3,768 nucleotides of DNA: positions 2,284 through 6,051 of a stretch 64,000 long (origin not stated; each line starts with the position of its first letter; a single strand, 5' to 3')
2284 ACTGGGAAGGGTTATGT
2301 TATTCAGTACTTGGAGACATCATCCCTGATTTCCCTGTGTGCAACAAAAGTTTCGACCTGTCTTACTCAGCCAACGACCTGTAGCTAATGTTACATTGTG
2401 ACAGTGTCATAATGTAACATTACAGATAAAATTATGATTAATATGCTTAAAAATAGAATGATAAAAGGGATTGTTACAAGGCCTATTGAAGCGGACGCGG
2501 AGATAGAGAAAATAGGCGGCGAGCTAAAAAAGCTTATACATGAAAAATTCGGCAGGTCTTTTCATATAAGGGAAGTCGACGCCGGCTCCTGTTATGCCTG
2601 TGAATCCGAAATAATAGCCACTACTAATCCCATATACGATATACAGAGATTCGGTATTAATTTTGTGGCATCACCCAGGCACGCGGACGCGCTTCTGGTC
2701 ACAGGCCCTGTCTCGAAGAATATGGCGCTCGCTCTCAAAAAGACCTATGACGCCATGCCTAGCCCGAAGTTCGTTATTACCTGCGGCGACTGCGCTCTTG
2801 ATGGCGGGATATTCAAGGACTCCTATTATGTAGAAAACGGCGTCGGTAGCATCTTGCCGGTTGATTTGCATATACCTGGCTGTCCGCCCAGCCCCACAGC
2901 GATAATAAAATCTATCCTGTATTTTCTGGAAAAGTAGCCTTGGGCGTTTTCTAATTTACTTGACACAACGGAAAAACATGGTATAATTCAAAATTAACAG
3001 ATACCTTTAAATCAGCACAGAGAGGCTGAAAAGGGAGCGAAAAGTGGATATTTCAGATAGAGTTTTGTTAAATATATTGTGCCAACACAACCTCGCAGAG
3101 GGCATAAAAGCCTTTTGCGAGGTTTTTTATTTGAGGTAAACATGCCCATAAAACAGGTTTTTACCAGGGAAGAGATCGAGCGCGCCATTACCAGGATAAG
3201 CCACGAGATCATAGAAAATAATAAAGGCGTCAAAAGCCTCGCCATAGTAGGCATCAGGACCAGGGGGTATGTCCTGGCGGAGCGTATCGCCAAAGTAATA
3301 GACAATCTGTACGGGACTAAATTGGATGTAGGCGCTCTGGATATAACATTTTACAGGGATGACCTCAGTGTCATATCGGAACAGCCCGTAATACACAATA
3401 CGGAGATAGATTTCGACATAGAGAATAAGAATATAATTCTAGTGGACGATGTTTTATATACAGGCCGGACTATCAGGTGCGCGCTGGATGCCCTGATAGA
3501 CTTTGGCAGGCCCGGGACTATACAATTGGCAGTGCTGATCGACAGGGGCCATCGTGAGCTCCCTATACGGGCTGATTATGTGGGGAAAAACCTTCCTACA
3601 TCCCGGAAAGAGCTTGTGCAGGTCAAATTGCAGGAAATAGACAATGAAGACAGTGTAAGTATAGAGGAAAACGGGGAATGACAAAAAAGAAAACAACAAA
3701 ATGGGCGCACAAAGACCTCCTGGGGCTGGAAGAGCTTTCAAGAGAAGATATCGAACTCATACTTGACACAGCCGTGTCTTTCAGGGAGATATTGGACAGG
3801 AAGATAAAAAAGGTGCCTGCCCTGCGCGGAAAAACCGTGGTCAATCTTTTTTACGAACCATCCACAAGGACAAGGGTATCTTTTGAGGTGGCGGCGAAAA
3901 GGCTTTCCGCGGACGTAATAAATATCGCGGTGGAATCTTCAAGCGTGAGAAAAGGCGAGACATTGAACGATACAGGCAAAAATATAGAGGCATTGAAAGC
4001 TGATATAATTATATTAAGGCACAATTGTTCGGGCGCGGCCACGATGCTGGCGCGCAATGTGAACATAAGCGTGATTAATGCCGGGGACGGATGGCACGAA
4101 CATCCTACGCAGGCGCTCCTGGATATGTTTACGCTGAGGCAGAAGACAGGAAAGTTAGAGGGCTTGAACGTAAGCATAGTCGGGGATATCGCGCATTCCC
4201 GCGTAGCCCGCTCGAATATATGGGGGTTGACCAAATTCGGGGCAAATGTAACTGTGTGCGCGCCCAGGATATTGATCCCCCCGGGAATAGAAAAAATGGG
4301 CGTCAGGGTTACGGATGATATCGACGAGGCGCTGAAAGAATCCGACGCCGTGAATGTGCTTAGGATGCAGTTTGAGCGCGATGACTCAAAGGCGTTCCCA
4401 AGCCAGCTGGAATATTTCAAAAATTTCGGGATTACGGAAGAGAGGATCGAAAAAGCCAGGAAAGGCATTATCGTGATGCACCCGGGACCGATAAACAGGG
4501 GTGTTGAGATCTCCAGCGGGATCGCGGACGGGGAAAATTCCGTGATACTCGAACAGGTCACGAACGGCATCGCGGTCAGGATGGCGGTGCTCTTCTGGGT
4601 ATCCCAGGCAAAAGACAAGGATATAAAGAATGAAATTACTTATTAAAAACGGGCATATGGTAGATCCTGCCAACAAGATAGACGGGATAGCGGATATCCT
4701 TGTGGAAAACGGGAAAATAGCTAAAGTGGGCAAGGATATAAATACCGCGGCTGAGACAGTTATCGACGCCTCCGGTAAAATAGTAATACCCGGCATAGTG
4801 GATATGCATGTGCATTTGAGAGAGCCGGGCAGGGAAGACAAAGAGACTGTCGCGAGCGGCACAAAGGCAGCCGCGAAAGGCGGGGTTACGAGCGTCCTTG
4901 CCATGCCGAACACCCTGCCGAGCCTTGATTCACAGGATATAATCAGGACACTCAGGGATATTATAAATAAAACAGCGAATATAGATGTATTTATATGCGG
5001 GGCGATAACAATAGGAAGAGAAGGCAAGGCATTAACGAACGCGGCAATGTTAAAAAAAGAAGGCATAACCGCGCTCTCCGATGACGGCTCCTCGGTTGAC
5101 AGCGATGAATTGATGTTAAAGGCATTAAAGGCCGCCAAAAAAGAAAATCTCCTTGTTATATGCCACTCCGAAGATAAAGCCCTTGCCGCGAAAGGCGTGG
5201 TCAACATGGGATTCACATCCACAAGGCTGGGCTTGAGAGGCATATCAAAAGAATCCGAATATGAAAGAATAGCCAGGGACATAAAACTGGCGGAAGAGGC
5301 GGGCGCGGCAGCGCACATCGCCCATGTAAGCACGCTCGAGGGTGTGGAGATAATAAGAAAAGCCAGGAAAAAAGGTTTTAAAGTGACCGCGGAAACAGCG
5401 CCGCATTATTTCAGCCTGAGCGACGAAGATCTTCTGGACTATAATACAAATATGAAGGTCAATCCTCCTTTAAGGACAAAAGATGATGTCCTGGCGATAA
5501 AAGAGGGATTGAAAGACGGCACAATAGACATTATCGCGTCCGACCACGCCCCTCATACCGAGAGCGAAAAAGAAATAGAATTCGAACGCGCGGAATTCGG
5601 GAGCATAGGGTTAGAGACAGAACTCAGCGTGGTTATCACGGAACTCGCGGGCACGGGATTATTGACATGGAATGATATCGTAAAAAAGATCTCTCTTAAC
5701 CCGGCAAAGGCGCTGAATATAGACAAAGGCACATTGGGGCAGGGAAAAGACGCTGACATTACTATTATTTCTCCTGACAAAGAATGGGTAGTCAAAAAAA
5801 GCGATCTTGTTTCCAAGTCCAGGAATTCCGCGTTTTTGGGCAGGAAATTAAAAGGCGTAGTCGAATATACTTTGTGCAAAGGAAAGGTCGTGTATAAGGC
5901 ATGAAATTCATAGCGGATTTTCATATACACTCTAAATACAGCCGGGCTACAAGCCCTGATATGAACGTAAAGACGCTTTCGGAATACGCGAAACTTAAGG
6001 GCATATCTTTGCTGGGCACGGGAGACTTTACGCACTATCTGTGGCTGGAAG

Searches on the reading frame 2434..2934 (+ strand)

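Call 106: search_protein_families(library=pfam, proteins=[window:2434-2934:+], max_evalue=0.001)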
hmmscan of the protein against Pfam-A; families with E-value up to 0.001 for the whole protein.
window:2434-2934:+ (167 aa): 1 family
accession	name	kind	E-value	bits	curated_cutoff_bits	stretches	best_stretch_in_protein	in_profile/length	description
PF01058.29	Oxidored_q6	-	3.9e-30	104.7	27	1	53-163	1-127/128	NADH ubiquinone oxidoreductase, 20 Kd subunit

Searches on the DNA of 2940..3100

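Call 109: search_rna_families(source=window, start=2940, end=3100, threshold=evalue, max_evalue=10)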
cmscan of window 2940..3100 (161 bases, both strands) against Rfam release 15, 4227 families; matches with E-value up to 10: 2.
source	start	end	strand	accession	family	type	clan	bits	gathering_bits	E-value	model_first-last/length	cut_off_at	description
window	3000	3068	+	RF00515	PyrR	Cis-reg;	-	31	54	0.0065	1-115/115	no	PyrR binding site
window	2963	3048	-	RF01934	bxd_6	Gene; lncRNA;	-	12.8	50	2.8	1-93/93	no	Bithoraxoid conserved region 6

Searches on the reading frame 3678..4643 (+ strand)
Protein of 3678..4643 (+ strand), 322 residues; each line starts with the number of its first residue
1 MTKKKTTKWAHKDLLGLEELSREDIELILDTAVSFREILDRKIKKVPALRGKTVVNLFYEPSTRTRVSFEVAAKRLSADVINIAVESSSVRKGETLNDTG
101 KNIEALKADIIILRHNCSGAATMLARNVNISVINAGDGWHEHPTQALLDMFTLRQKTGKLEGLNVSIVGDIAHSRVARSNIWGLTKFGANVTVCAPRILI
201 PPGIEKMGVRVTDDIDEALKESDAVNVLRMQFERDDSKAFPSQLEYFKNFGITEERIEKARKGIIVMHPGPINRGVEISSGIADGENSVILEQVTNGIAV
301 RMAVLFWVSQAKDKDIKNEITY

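Call 106: search_protein_families(library=pfam, proteins=[window:3678-4643:+], max_evalue=0.001)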
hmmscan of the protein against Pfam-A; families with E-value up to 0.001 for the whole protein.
window:3678-4643:+ (322 aa): 2 families
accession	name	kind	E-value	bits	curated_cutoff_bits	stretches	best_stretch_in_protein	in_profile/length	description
PF02729.26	OTCace_N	-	2.4e-45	154.7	29.9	1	12-155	1-148/148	Aspartate/ornithine carbamoyltransferase, carbamoyl-P binding domain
PF00185.30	OTCace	-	4.8e-28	98.6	29.4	1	161-307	1-156/157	Aspartate/ornithine carbamoyltransferase, Asp/Orn binding domain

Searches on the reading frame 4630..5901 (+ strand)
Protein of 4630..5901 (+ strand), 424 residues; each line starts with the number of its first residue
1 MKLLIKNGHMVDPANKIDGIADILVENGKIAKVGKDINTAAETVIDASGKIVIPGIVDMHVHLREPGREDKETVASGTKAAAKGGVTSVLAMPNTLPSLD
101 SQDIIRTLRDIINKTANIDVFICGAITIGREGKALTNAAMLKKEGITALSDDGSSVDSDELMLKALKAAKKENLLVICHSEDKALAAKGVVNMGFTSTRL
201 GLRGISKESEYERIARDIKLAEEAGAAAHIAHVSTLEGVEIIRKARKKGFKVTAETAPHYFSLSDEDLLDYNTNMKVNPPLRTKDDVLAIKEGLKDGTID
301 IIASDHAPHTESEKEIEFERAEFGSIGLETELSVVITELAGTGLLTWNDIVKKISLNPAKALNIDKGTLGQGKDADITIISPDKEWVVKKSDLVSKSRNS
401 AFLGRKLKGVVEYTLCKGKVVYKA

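Call 106: search_protein_families(library=pfam, proteins=[window:4630-5901:+], max_evalue=0.001)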
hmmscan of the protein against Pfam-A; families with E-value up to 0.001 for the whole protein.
window:4630-5901:+ (424 aa): 3 families
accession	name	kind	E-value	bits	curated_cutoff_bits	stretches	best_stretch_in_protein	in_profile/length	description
PF01979.26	Amidohydro_1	-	1.9e-34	119.9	25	1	51-421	1-345/345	Amidohydrolase family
PF07969.17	Amidohydro_3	-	2e-17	64.3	29.7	2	72-422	159-472/472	Amidohydrolase family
PF12890.13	DHOase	-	4.3e-13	50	21.2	1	49-237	1-141/142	Dihydro-orotase-like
